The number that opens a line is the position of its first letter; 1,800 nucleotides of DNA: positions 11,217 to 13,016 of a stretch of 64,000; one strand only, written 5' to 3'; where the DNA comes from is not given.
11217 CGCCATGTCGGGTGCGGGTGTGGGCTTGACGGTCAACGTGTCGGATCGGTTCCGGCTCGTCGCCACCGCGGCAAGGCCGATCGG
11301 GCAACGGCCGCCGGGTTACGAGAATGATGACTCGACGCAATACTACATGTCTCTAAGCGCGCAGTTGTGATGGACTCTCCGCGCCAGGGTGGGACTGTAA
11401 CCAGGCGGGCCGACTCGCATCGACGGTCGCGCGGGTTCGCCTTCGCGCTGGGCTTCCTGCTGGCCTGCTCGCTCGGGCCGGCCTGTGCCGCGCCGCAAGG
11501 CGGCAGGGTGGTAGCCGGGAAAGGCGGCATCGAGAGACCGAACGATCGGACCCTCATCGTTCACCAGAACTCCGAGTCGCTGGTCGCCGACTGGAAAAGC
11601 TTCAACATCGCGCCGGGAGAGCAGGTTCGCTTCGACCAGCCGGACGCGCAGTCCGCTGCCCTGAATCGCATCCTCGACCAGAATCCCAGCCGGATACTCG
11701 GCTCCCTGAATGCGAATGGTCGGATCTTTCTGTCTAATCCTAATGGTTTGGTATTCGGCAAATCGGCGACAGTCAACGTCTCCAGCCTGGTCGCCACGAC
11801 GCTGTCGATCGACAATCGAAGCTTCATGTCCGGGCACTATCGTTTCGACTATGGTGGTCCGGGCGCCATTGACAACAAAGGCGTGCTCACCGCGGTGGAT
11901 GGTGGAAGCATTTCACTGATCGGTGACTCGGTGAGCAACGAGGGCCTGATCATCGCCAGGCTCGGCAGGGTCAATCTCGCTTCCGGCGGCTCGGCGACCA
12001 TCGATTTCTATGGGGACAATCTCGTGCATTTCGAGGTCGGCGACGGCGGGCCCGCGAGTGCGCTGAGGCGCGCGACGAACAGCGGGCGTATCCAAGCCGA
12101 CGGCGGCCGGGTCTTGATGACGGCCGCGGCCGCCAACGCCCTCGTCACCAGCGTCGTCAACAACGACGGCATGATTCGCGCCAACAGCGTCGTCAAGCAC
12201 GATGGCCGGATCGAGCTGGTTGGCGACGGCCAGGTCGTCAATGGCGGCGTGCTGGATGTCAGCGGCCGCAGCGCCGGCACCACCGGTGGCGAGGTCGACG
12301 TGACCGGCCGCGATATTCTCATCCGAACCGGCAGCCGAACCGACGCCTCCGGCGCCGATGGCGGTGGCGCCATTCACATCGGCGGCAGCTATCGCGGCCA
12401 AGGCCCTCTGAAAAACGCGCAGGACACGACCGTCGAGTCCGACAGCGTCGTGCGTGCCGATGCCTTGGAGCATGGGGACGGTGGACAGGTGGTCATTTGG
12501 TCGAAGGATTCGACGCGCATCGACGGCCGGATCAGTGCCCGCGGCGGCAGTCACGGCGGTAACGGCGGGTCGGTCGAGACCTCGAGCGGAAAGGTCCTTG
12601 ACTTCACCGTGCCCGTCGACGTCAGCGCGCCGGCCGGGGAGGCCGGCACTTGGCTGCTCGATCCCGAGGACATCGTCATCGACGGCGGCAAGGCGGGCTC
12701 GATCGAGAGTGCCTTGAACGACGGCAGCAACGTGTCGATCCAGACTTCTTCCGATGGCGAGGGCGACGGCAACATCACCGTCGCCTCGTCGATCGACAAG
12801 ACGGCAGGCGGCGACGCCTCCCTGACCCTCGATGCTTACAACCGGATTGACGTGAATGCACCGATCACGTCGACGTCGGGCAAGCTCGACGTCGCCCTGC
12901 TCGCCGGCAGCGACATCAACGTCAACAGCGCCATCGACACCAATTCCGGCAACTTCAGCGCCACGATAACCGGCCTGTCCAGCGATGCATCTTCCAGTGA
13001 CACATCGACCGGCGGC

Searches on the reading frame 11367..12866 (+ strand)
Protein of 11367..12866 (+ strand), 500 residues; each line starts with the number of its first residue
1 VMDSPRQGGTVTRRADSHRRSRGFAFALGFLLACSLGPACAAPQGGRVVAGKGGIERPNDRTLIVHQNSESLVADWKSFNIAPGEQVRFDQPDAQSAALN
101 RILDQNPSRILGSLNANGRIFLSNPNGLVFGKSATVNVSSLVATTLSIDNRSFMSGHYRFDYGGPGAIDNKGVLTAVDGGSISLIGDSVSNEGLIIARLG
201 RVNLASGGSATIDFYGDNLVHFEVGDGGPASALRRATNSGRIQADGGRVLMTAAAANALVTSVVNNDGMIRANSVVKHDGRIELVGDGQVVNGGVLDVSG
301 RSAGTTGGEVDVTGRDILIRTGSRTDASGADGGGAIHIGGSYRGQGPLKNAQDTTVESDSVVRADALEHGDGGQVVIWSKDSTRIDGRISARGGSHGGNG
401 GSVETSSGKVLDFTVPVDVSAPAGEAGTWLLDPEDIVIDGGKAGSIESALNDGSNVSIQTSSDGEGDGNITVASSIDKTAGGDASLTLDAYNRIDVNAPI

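Call 14: search_protein_families(library=pfam, proteins=[window:11367-12866:+], max_evalue=0.1)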
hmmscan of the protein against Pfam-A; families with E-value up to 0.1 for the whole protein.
window:11367-12866:+ (500 aa): 1 family
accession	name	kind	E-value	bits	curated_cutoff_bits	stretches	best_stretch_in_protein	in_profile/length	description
PF05860.19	TPS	-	1.4e-32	114.1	33.5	1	61-296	21-250/252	TPS secretion domain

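Call 62: search_solved_structures(query=window:11367-12866:+, max_evalue=0.01)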
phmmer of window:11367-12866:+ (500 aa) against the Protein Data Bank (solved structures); distinct sequences matched with E-value up to 0.01: 5.
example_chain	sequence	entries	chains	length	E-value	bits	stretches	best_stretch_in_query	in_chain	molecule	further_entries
8vba_A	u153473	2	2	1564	9e-75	255.7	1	11-443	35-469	EtpA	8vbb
8cpk_A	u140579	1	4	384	1e-67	232.4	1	40-412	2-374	EtpA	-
2odl_A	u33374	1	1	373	6.5e-43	150.6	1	44-408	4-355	Adhesin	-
4i84_A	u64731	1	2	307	2.4e-28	102.5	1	42-309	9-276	Heme/hemopexin-binding protein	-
4rm6_A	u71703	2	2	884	1.4e-27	100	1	42-343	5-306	Heme/hemopexin-binding protein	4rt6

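Call 63: find_homologous_proteins(query=window:11367-12566:+, max_evalue=1e-10)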
Query window:11367-12566:+ (400 aa): 80 proteins with E <= 1e-10 among 8000 candidates.
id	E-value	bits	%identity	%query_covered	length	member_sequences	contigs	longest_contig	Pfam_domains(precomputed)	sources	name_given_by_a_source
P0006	3.1e-231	785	99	93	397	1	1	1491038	PF05860.20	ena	-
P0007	1.2e-84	303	39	98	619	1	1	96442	PF11765.14,PF05860.20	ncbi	-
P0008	1.7e-83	299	49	88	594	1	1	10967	PF13018.12,PF05860.20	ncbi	-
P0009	4.3e-83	298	46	87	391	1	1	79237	PF05860.20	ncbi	ncbi:MAG: filamentous hemagglutinin N-terminal domain-containing protein [Gammaproteobacteria bacter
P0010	7.4e-83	297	47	91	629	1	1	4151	PF05860.20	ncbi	ncbi:MAG: filamentous hemagglutinin N-terminal domain-containing protein, partial [Steroidobacterace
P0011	2.4e-77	279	41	89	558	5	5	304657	PF05860.20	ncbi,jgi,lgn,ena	jgi:filamentous hemagglutinin family protein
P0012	2.0e-76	276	44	94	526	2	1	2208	PF05860.20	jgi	jgi:filamentous hemagglutinin family protein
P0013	3.8e-76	275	44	94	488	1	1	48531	PF05860.20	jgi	jgi:filamentous hemagglutinin family protein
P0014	5.9e-76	274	44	93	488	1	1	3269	PF05860.20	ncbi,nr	ncbi:MAG: filamentous hemagglutinin N-terminal domain-containing protein, partial [Burkholderiaceae 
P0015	2.6e-74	269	40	95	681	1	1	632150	PF05860.20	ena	-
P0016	2.7e-74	269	41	93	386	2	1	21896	PF05860.20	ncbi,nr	ncbi:MAG: filamentous hemagglutinin N-terminal domain-containing protein, partial [Gammaproteobacter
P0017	4.6e-74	268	43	90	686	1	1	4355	PF05860.20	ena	-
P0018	2.4e-71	259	40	97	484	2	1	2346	PF05860.20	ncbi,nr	ncbi:MAG: filamentous hemagglutinin N-terminal domain-containing protein, partial [Pseudomonadales b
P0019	1.0e-68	250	49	66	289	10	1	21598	PF05860.20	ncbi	ncbi:MAG: filamentous hemagglutinin N-terminal domain-containing protein, partial [Candidatus Sedime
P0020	1.7e-66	243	41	93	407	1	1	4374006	PF05860.20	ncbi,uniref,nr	ncbi:filamentous hemagglutinin N-terminal domain-containing protein [Oleomonas cavernae]|uniref:Fila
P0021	2.3e-66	243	44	82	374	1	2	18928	PF05860.20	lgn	-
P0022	3.3e-66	242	45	82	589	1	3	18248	PF12951.14,PF05860.20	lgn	-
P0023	4.5e-66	242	45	84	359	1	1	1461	PF05860.20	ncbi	-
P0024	2.1e-65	239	36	94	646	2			PF05860.20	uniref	uniref:two-partner secretion domain-containing protein n=1 Tax=Aquincola tertiaricarbonis TaxID=3919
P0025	6.8e-64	235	36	98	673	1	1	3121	PF05860.20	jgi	-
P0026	8.4e-64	234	40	72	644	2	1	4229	PF05860.20,PF18888.6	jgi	jgi:filamentous hemagglutinin family protein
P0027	7.5e-62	228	41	82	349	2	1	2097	PF05860.20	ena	-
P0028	4.9e-61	225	42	86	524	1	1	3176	PF13018.12,PF05860.20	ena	-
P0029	8.8e-61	224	39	88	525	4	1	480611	PF05860.20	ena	-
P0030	1.6e-60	223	44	69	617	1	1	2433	PF05860.20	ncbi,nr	ncbi:MAG: filamentous hemagglutinin N-terminal domain-containing protein, partial [Gammaproteobacter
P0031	1.7e-60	223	39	89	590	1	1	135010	PF05860.20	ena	-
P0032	2.5e-60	223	39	89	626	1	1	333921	PF05860.20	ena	-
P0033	7.9e-60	221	38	89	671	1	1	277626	PF05860.20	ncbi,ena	-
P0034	1.2e-59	221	41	91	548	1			PF05860.20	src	-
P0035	3.6e-59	219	44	87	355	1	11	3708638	PF05860.20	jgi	jgi:filamentous hemagglutinin family protein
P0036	4.7e-59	219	41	90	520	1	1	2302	PF13018.12,PF05860.20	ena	-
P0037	6.9e-59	218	46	69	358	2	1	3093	PF13018.12,PF05860.20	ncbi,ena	-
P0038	8.1e-59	218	39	91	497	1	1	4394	PF05860.20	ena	-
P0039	1.4e-58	217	39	90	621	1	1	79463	PF05860.20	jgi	-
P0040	3.2e-58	216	38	89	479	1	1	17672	PF05860.20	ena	-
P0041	5.1e-58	215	46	68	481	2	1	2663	PF13018.12,PF05860.20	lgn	-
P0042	6.3e-58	215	39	88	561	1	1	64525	PF05860.20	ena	-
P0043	1.2e-57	214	51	59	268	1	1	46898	PF05860.20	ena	-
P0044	1.5e-57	214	35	91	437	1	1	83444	PF05860.20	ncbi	ncbi:MAG: hypothetical protein COA42_03210, partial [Alteromonadaceae bacterium]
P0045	3.3e-57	212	38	89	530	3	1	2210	PF05860.20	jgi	-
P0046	3.6e-57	212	37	89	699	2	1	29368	PF05860.20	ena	-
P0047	1.9e-56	210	42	80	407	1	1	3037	PF05860.20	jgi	jgi:filamentous hemagglutinin family protein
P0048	2.3e-56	210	40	93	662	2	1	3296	PF05860.20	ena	-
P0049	5.3e-56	209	41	78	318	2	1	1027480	PF05860.20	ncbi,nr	ncbi:MAG: filamentous hemagglutinin N-terminal domain-containing protein, partial [Alphaproteobacter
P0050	9.4e-56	208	40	91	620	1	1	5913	PF05860.20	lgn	-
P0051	1.8e-55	207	36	91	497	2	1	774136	PF05860.20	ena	-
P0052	4.8e-55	205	40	94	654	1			PF05860.20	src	-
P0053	1.8e-53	200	42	72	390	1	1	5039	PF05860.20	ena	-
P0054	7.3e-53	198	41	80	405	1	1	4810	PF05860.20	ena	-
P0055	1.3e-52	197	37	84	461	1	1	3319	PF05860.20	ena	-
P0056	7.5e-51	192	44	64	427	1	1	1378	PF05860.20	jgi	-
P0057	8.8e-51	191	47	52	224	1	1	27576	PF05860.20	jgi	jgi:filamentous hemagglutinin family protein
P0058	1.4e-50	191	44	64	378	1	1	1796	PF05860.20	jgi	-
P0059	1.2e-49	188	46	56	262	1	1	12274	PF05860.20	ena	-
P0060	1.7e-49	187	42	74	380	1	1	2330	PF05860.20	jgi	-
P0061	4.2e-49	186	37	91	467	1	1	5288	PF13018.12,PF05860.20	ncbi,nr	ncbi:MAG: filamentous hemagglutinin N-terminal domain-containing protein [Rhodoferax sp.]|nr:filamen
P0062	1.3e-48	184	41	69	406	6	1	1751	PF05860.20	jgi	-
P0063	4.7e-48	182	41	68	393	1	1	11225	PF05860.20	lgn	-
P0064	6.1e-48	182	41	77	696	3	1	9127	PF05860.20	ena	-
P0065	7.6e-48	182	42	64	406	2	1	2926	PF05860.20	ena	-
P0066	1.5e-47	181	38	94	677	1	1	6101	PF05860.20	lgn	-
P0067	5.9e-47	179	40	74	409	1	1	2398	PF05860.20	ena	-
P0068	9.1e-47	178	40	77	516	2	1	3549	PF13018.12,PF05860.20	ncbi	ncbi:MAG: Two-partner secreted adhesin EtpA, partial [Pseudomonadota bacterium]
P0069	3.0e-46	176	39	74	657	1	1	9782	PF05860.20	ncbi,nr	ncbi:MAG: filamentous hemagglutinin N-terminal domain-containing protein, partial [Candidatus Omnitr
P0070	3.8e-46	176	38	94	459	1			PF05860.20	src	-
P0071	6.0e-46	175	37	91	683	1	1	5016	PF05860.20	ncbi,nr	ncbi:MAG: filamentous hemagglutinin N-terminal domain-containing protein, partial [Burkholderiales b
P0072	2.3e-45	174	36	88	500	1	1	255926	PF05860.20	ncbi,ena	-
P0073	3.0e-45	173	42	66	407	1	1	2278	PF13018.12,PF05860.20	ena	-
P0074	3.0e-43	167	36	91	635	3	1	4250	PF05860.20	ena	-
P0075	3.1e-43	167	33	100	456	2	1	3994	PF13018.12,PF05860.20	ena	-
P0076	1.1e-40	158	39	76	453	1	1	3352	PF05860.20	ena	-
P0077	9.4e-40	155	37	69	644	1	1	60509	PF05860.20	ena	-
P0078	5.3e-38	149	34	91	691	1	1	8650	PF05860.20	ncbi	ncbi:MAG: filamentous hemagglutinin N-terminal domain-containing protein, partial [Ideonella sp.]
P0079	1.8e-37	148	44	49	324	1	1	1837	PF05860.20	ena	-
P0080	2.2e-37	147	33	88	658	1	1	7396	PF05860.20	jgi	jgi:filamentous hemagglutinin family protein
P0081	1.5e-31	128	34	68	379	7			PF05860.20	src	-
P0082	2.8e-31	127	31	59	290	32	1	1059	PF05860.20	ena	-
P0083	1.2e-26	112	35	60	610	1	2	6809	PF05860.20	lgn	-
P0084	2.3e-24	104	33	60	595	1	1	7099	PF05860.20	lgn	-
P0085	6.4e-23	100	27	99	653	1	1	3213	PF05860.20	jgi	-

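Call 64: find_encoding_contigs(protein=P0006, flank=10000, max_places=3)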
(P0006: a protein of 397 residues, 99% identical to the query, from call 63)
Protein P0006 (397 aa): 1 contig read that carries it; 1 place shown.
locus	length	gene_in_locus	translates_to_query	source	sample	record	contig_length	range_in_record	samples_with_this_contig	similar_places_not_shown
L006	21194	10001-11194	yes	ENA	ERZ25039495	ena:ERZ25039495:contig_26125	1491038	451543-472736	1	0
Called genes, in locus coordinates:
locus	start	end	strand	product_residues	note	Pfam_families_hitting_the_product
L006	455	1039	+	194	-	PF00081:Sod_Fe_N, PF02777:Sod_Fe_C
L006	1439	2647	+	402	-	PF07690:MFS_1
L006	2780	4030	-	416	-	PF07690:MFS_1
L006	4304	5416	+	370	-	PF02746:MR_MLE_N, PF13378:MR_MLE_C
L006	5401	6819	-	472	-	PF17408:MCD_N, PF05292:MCD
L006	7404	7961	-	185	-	PF06776:IalB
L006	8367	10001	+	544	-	PF08479:POTRA_2, PF03865:ShlB, PF01103:Omp85 (weak)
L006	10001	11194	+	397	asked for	PF05860:TPS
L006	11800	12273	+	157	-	-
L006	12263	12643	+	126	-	-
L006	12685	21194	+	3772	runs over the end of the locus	-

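Call 80: search_dna_similar(query=window:11367-12566:+, collection=plasmids, mode=protein, max_rows=25, rows=spread, max_evalue=1e-20)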
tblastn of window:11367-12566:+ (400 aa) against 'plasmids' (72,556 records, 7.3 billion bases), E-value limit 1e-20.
Records with a match: 262; places in all: 278; records where one place covers at least 80% of the query: 229.
Best place of each record, by identity: <60% 262.
By first word of the organism name: Ralstonia 112; Escherichia 64; Salmonella 19; Azospirillum 13; Caballeronia 6; Paraburkholderia 4; Burkholderia 4; Rhizobium 3; Edwardsiella 3; Paracoccus 3; and 25 more.
By predicted mobility (MOB-suite, as given by PLSDB): mobilizable 118; non-mobilizable 87; conjugative 57.
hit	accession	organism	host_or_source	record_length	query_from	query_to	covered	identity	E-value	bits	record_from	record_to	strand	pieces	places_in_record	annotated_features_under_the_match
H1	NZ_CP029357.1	Azospirillum thermophilum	cell culture,hot spring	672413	31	392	91%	43.4%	6e-67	237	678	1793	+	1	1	filamentous hemagglutinin N-terminal domain-containing protein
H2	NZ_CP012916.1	Azospirillum brasilense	Digitaria eriantha,microbe,root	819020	26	392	92%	41.1%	6e-65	231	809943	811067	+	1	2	filamentous hemagglutinin N-terminal domain-containing protein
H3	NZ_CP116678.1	Edwardsiella tarda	Siamese crocodiles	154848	1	389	97%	37.5%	6e-52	194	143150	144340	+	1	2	ESPR-type extended signal peptide-containing protein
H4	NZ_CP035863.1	Escherichia coli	Homo sapiens,stool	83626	9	400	98%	36.2%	4e-52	194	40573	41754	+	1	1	filamentous hemagglutinin N-terminal domain-containing protein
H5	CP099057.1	Escherichia coli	culture,Pooled faeces sample collected ...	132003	7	392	97%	36.2%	1e-50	190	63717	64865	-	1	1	none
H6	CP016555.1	Ralstonia solanacearum FJAT-1458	tomato,tissue sample,tomato vessel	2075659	45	390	87%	40.1%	3e-50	189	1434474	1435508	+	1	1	hemagglutinin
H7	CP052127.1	Ralstonia solanacearum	tomato,cell culture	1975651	45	390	87%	40.1%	3e-50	189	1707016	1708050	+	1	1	filamentous hemagglutinin N-terminal domain-containing protein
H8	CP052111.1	Ralstonia solanacearum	tomato,cell culture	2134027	45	390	87%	40.1%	3e-50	189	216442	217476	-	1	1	filamentous hemagglutinin N-terminal domain-containing protein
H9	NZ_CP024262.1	Escherichia coli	-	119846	9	392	96%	36.0%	4e-50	188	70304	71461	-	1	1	filamentous hemagglutinin N-terminal domain-containing protein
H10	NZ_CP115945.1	Ralstonia syzygii R24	Syzygium aromaticum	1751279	62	390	82%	41.9%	5e-54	199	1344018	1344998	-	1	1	none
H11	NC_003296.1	Ralstonia pseudosolanacearum GMI1000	-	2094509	45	390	87%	39.8%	6e-51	191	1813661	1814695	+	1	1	none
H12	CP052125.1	Ralstonia solanacearum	tomato,cell culture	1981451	45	390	87%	39.8%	3e-50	189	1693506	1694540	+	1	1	filamentous hemagglutinin N-terminal domain-containing protein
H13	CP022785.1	Ralstonia solanacearum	Solanum tuberosum,single cell,Potato ...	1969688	45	390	87%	39.8%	5e-50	188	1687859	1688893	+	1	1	none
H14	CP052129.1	Ralstonia solanacearum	tomato,cell culture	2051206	45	390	87%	39.8%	5e-50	188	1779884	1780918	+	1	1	filamentous hemagglutinin N-terminal domain-containing protein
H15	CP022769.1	Ralstonia solanacearum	Solanum tuberosum,single cell,Potato ...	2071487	45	390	87%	39.8%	5e-50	188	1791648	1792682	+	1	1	hemagglutinin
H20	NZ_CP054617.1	Azospirillum oryzae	cell culture,soil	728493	44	390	87%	38.8%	3e-60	218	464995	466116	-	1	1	filamentous hemagglutinin N-terminal domain-containing protein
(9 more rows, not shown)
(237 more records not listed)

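Call 81: get_annotated_region(hit=H1, flank=20000)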
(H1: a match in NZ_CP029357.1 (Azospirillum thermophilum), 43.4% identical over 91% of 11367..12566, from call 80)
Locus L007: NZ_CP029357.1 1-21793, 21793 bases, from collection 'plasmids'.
description: Azospirillum thermophilum strain CFH 70021 plasmid unnamed2
organism: Azospirillum thermophilum (NCBI taxid 2202148)
taxonomy: Bacteria; Pseudomonadota; Alphaproteobacteria; Rhodospirillales; Azospirillaceae; Azospirillum; Azospirillum thermophilum
host: -; source: cell culture,hot spring; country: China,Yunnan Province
typing (MOB-suite, as given by PLSDB): non-mobilizable
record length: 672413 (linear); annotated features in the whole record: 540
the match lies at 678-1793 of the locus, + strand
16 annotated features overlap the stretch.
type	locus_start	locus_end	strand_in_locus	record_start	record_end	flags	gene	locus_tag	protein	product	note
CDS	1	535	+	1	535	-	-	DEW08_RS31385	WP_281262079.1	ShlB/FhaC/HecB family hemolysin secretion/activation protein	-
CDS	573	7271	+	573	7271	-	-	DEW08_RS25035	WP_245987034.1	filamentous hemagglutinin N-terminal domain-containing protein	-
CDS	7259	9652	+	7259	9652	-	-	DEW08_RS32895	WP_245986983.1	hypothetical protein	-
CDS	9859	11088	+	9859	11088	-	-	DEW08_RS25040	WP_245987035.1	CHAT domain-containing protein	-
CDS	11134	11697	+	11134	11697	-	-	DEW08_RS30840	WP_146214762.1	hypothetical protein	-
CDS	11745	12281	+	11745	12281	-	-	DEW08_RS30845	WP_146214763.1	hypothetical protein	-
CDS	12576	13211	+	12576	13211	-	-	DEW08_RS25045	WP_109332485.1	ParA family protein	-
CDS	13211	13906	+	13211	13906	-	-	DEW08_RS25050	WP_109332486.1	DUF3102 domain-containing protein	-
CDS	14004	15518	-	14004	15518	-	-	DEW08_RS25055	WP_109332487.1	FAD-binding oxidoreductase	-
CDS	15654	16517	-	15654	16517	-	speE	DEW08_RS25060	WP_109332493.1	polyamine aminopropyltransferase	-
CDS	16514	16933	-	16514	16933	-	speD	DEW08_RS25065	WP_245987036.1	adenosylmethionine decarboxylase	GO:0008295 - spermidine biosynthetic process [Evidence IEA]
CDS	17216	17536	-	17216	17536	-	-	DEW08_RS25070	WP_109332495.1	hypothetical protein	-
CDS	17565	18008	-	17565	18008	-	-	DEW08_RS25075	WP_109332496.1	NUDIX hydrolase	-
CDS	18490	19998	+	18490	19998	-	-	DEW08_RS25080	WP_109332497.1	tetratricopeptide repeat protein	-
CDS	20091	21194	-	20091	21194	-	-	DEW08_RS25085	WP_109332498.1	DUF1513 domain-containing protein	-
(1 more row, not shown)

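Call 82: get_annotated_region(hit=H4, flank=8000)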
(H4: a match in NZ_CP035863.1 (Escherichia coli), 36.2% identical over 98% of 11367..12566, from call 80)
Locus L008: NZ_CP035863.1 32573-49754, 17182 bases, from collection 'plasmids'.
description: Escherichia coli strain TD225-C4 plasmid pTD225C4_83, complete sequence
organism: Escherichia coli (NCBI taxid 562)
taxonomy: Bacteria; Pseudomonadota; Gammaproteobacteria; Enterobacterales; Enterobacteriaceae; Escherichia; Escherichia coli
host: -; source: Homo sapiens,stool; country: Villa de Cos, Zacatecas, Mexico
typing (MOB-suite, as given by PLSDB): conjugative; replicon IncFIA; relaxase MOBF; mating-pair formation MPF_F
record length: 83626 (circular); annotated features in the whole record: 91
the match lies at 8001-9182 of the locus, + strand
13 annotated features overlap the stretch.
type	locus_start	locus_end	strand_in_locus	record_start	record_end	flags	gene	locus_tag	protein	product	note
CDS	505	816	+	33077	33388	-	-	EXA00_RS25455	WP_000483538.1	type II toxin-antitoxin system RelE/ParE family toxin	-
CDS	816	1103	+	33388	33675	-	-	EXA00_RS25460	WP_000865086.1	helix-turn-helix transcriptional regulator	-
CDS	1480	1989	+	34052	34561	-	def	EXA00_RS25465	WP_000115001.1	peptide deformylase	GO:0036211 - protein modification process [Evidence IEA]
CDS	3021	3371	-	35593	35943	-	aap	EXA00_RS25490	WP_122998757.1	dispersin Aap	-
CDS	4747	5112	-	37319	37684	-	-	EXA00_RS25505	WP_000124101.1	hypothetical protein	-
CDS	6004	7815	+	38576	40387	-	etpB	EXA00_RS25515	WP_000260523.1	two-partner secretion system transporter EtpB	-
CDS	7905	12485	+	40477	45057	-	-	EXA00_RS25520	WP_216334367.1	filamentous hemagglutinin N-terminal domain-containing protein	-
CDS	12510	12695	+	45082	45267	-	-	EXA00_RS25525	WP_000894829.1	hypothetical protein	-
CDS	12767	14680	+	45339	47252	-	-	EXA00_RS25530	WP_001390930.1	hypothetical protein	-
CDS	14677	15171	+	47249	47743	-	-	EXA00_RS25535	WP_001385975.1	DUF2919 family protein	-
CDS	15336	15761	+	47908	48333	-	-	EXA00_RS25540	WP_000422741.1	transposase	GO:0006313 - DNA transposition [Evidence IEA]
CDS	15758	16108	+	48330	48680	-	tnpB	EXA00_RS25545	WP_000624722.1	IS66 family insertion sequence element accessory protein TnpB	-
CDS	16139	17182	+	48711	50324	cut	-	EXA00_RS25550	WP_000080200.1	IS66-like element ISEc23 family transposase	-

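Call 84: get_annotated_region(hit=H2, flank=20000)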
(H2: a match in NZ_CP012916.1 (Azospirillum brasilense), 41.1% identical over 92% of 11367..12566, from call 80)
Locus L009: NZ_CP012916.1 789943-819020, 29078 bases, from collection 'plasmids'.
description: Azospirillum brasilense strain Sp 7 plasmid ABSP7_p2, complete sequence
organism: Azospirillum brasilense (NCBI taxid 192)
taxonomy: Bacteria; Pseudomonadota; Alphaproteobacteria; Rhodospirillales; Azospirillaceae; Azospirillum; Azospirillum brasilense
host: -; source: Digitaria eriantha,microbe,root; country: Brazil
typing (MOB-suite, as given by PLSDB): non-mobilizable
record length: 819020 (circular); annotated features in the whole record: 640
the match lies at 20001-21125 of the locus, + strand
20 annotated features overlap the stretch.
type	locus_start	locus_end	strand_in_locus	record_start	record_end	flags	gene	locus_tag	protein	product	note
CDS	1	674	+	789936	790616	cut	-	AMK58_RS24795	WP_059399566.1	lysozyme inhibitor LprI family protein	-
CDS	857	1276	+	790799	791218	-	-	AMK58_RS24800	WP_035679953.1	organic hydroperoxide resistance protein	-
CDS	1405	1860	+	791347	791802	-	-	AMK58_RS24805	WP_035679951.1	MarR family transcriptional regulator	-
CDS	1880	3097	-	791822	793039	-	-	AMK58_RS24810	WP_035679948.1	hypothetical protein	-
CDS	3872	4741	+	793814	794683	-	-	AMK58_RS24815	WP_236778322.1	helix-turn-helix domain-containing protein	-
CDS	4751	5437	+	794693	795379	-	-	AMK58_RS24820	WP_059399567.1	hypothetical protein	-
CDS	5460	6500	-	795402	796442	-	-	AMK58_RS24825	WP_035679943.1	DctP family TRAP transporter solute-binding subunit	GO:0006810 - transport [Evidence IEA]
CDS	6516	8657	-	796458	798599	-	-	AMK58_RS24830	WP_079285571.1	adenylate/guanylate cyclase domain-containing protein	-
CDS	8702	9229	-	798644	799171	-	-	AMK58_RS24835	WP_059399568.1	GNAT family N-acetyltransferase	-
CDS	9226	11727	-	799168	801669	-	-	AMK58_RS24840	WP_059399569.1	MFS transporter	GO:0055085 - transmembrane transport [Evidence IEA]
CDS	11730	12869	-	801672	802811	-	-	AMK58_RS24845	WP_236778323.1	ABC transporter substrate binding protein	-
CDS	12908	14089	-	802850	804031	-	alr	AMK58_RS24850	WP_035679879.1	alanine racemase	GO:0009252 - peptidoglycan biosynthetic process [Evidence IEA]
CDS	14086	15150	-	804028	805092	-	-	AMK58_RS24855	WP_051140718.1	patatin-like phospholipase family protein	-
CDS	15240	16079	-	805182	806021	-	-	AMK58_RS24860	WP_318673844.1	sigma-70 family RNA polymerase sigma factor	GO:0006352 - DNA-templated transcription initiation [Evidence IEA]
CDS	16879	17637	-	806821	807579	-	-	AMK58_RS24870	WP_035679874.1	molybdate ABC transporter substrate-binding protein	-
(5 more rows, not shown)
